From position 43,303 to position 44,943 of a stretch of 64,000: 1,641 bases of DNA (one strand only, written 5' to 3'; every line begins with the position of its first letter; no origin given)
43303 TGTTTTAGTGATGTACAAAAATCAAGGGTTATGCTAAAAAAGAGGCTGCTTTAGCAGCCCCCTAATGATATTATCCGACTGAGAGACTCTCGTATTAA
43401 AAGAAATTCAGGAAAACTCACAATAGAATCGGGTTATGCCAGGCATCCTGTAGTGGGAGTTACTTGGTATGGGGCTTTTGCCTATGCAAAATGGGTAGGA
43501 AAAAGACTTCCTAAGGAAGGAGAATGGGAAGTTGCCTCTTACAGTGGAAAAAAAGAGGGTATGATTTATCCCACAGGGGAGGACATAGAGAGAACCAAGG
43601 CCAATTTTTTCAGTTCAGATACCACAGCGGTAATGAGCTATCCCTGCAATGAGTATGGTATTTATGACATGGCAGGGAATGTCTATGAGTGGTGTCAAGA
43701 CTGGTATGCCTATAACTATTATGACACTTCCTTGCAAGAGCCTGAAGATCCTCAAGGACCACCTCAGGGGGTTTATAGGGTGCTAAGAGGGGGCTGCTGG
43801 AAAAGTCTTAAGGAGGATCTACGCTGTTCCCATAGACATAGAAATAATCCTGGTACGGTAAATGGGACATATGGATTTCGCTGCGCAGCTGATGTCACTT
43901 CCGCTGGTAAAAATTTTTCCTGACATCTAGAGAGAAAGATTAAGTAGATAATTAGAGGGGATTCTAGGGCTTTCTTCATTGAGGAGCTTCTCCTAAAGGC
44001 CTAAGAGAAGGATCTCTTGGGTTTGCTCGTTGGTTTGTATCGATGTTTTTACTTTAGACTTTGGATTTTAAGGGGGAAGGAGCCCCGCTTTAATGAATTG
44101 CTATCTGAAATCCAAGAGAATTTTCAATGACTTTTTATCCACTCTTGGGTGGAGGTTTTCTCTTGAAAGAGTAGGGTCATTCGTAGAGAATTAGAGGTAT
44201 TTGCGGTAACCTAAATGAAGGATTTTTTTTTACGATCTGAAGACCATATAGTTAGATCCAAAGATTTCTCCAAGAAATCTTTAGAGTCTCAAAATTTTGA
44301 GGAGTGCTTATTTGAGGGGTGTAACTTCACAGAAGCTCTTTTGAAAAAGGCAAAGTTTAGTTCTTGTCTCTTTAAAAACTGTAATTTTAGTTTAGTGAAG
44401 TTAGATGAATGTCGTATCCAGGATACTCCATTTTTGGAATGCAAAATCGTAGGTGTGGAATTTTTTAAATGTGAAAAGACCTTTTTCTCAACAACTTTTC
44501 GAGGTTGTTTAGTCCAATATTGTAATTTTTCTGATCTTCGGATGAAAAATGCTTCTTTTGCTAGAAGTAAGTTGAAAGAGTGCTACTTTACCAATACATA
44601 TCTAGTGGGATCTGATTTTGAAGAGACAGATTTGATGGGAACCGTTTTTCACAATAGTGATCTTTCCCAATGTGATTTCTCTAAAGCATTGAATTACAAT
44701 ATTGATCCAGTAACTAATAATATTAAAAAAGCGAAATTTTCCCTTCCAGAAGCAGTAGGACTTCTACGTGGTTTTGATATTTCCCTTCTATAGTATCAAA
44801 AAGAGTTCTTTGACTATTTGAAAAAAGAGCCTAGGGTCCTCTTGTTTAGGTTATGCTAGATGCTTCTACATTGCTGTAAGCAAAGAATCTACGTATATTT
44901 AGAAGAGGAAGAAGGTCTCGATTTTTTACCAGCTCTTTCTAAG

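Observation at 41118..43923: A-B-A' structure: a 559-bp near-identical direct repeat of the kinase 3' end brackets an AAA+ ATPase cassette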

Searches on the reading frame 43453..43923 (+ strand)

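Call 9: search_protein_families(library=pfam, proteins=[window:43453-43923:+])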
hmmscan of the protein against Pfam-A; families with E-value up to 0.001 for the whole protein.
window:43453-43923:+ (156 aa): 1 family
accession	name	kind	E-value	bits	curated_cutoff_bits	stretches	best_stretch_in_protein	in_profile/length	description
PF03781.23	FGE-sulfatase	-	6.9e-40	137.7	23.3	1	1-145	94-254/255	Sulfatase-modifying factor enzyme 1-like domain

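Call 70: search_protein_families(library=pfam, proteins=[L168:9460-10242:+, L168:5763-6896:-, L165:11976-12578:+, L165:8902-9666:+], max_evalue=0.01)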
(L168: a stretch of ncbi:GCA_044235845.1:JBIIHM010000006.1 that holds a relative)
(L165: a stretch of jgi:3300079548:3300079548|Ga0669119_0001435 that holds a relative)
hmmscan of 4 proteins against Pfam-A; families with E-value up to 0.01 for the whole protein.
L168:9460-10242:+ (260 aa): 2 families
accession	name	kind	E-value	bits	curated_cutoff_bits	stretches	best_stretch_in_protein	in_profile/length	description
PF00589.27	Phage_integrase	-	7.6e-11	42.5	27.1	1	187-257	2-71/172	Phage integrase family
PF24624.1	Int_N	-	6.2e-05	24.1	27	1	75-177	3-98/100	Phage integrase, N-terminal domain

L168:5763-6896:- (377 aa): 3 families
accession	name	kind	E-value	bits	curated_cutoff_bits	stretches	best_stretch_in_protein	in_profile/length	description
PF13808.11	DDE_Tnp_1_assoc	-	2.5e-27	95.2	32.3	1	13-99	2-88/88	DDE_Tnp_1-associated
PF01609.27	DDE_Tnp_1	-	2.5e-23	83.3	23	1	108-345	5-200/200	Transposase DDE domain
PF13701.12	DDE_Tnp_1_4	-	0.003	16.3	34.7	0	18-224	44-270/435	Transposase DDE domain group 1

L165:11976-12578:+ (201 aa): 0 families

L165:8902-9666:+ (254 aa): 0 families

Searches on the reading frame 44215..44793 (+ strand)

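Call 9: search_protein_families(library=pfam, proteins=[window:44215-44793:+])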
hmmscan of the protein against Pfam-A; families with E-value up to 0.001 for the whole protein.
window:44215-44793:+ (192 aa): 5 families
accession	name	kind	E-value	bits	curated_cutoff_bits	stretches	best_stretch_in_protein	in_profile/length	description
PF13599.13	Pentapeptide_4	-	2.4e-32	111.2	38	4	27-105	2-78/78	Pentapeptide repeat region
PF00805.28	Pentapeptide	-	2.3e-20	72.3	20.2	2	119-156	2-39/40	Pentapeptide repeats (8 copies)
PF13576.12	Pentapeptide_3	-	3.8e-13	49.8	27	1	33-76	1-47/48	Pentapeptide repeats (9 copies)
PF23894.2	LD_SV2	-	2.3e-09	37.9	29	1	104-158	31-85/92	SV2A/B/C luminal domain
PF25296.1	Decapeptide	-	0.00012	22.4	45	0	108-157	5-54/74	Decapeptide repeat region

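Call 46: search_protein_families(library=ncbifam, proteins=[window:44215-44793:+], max_evalue=0.01)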
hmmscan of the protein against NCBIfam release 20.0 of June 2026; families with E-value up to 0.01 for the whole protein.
window:44215-44793:+ (192 aa): 19 families
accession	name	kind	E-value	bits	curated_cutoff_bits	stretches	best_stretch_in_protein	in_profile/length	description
NF051894.1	anti_phage_HalA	equivalog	5.5e-12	45.5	250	1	17-93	62-134/338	anti-phage Hailong system effector protein HalA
NF033086.2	penta_rpt_Qnr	equivalog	3.8e-11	43.1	240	2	14-112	3-100/211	Qnr family pentapeptide repeat protein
NF000071.4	penta_rpt_QnrA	exception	4.7e-10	39.6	450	2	93-176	21-100/218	QnrA family quinolone resistance pentapeptide repeat protein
NF038182.1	penta_rpt_SmQnr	exception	6.7e-10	39.1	460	1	13-180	26-202/215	SmQnr family pentapeptide repeat protein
NF047416.1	penta_HetL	equivalog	7.2e-10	38.7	260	1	93-158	28-93/218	heterocyst differentiation pentapeptide repeat protein HetL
NF012152.0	penta_rpt_QnrC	exception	9.7e-10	38.8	500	1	16-135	11-124/221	QnrC family quinolone resistance pentapeptide repeat protein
NF012151.0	penta_rpt_QnrAS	exception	1.2e-09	38.5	490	2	11-133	6-122/218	QnrAS family quinolone resistance pentapeptide repeat protein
NF052603.1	penta_Alr5209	equivalog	3.5e-09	36.8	125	2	103-159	33-89/113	Alr5209 family pentapeptide repeat protein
NF000056.3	penta_rpt_QnrS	exception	6.9e-09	35.7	460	2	10-132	5-121/218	QnrS family quinolone resistance pentapeptide repeat protein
NF000421.1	penta_rpt_QnrVC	exception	1.7e-08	34.6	460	2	11-131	6-120/218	QnrVC family quinolone resistance pentapeptide repeat protein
NF000349.1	mfpA_AE000516.2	equivalog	1.6e-07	31.3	360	2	13-79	14-80/183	pentapeptide repeat protein MfpA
NF033375.2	penta_rpt_QnrE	exception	5.6e-07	29.8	480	1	9-156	21-162/214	QnrE family quinolone resistance pentapeptide repeat protein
NF011904.1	PRK15377.1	subfamily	5.9e-07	28.2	500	2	8-69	42-98/606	type III secretion system effector HECT-type E3 ubiquitin transferase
NF000420.1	penta_rpt_QnrB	exception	2.7e-06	27.5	460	1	17-157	29-173/214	QnrB family quinolone resistance pentapeptide repeat protein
NF033900.0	T4SS_IcmE_DotG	equivalog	1.4e-05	23.4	750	1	16-173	529-644/1008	type IVB secretion system protein DotG/IcmE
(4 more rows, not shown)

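Call 70: search_protein_families(library=pfam, proteins=[L168:9460-10242:+, L168:5763-6896:-, L165:11976-12578:+, L165:8902-9666:+], max_evalue=0.01)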
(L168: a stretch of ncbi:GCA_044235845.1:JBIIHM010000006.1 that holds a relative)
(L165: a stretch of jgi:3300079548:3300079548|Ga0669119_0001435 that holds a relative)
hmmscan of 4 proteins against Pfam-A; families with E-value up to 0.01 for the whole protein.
L168:9460-10242:+ (260 aa): 2 families
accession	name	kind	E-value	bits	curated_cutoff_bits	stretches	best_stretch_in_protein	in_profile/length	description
PF00589.27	Phage_integrase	-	7.6e-11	42.5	27.1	1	187-257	2-71/172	Phage integrase family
PF24624.1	Int_N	-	6.2e-05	24.1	27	1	75-177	3-98/100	Phage integrase, N-terminal domain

L168:5763-6896:- (377 aa): 3 families
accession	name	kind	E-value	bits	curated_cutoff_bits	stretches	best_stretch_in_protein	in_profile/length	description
PF13808.11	DDE_Tnp_1_assoc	-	2.5e-27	95.2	32.3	1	13-99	2-88/88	DDE_Tnp_1-associated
PF01609.27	DDE_Tnp_1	-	2.5e-23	83.3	23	1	108-345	5-200/200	Transposase DDE domain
PF13701.12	DDE_Tnp_1_4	-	0.003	16.3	34.7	0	18-224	44-270/435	Transposase DDE domain group 1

L165:11976-12578:+ (201 aa): 0 families

L165:8902-9666:+ (254 aa): 0 families
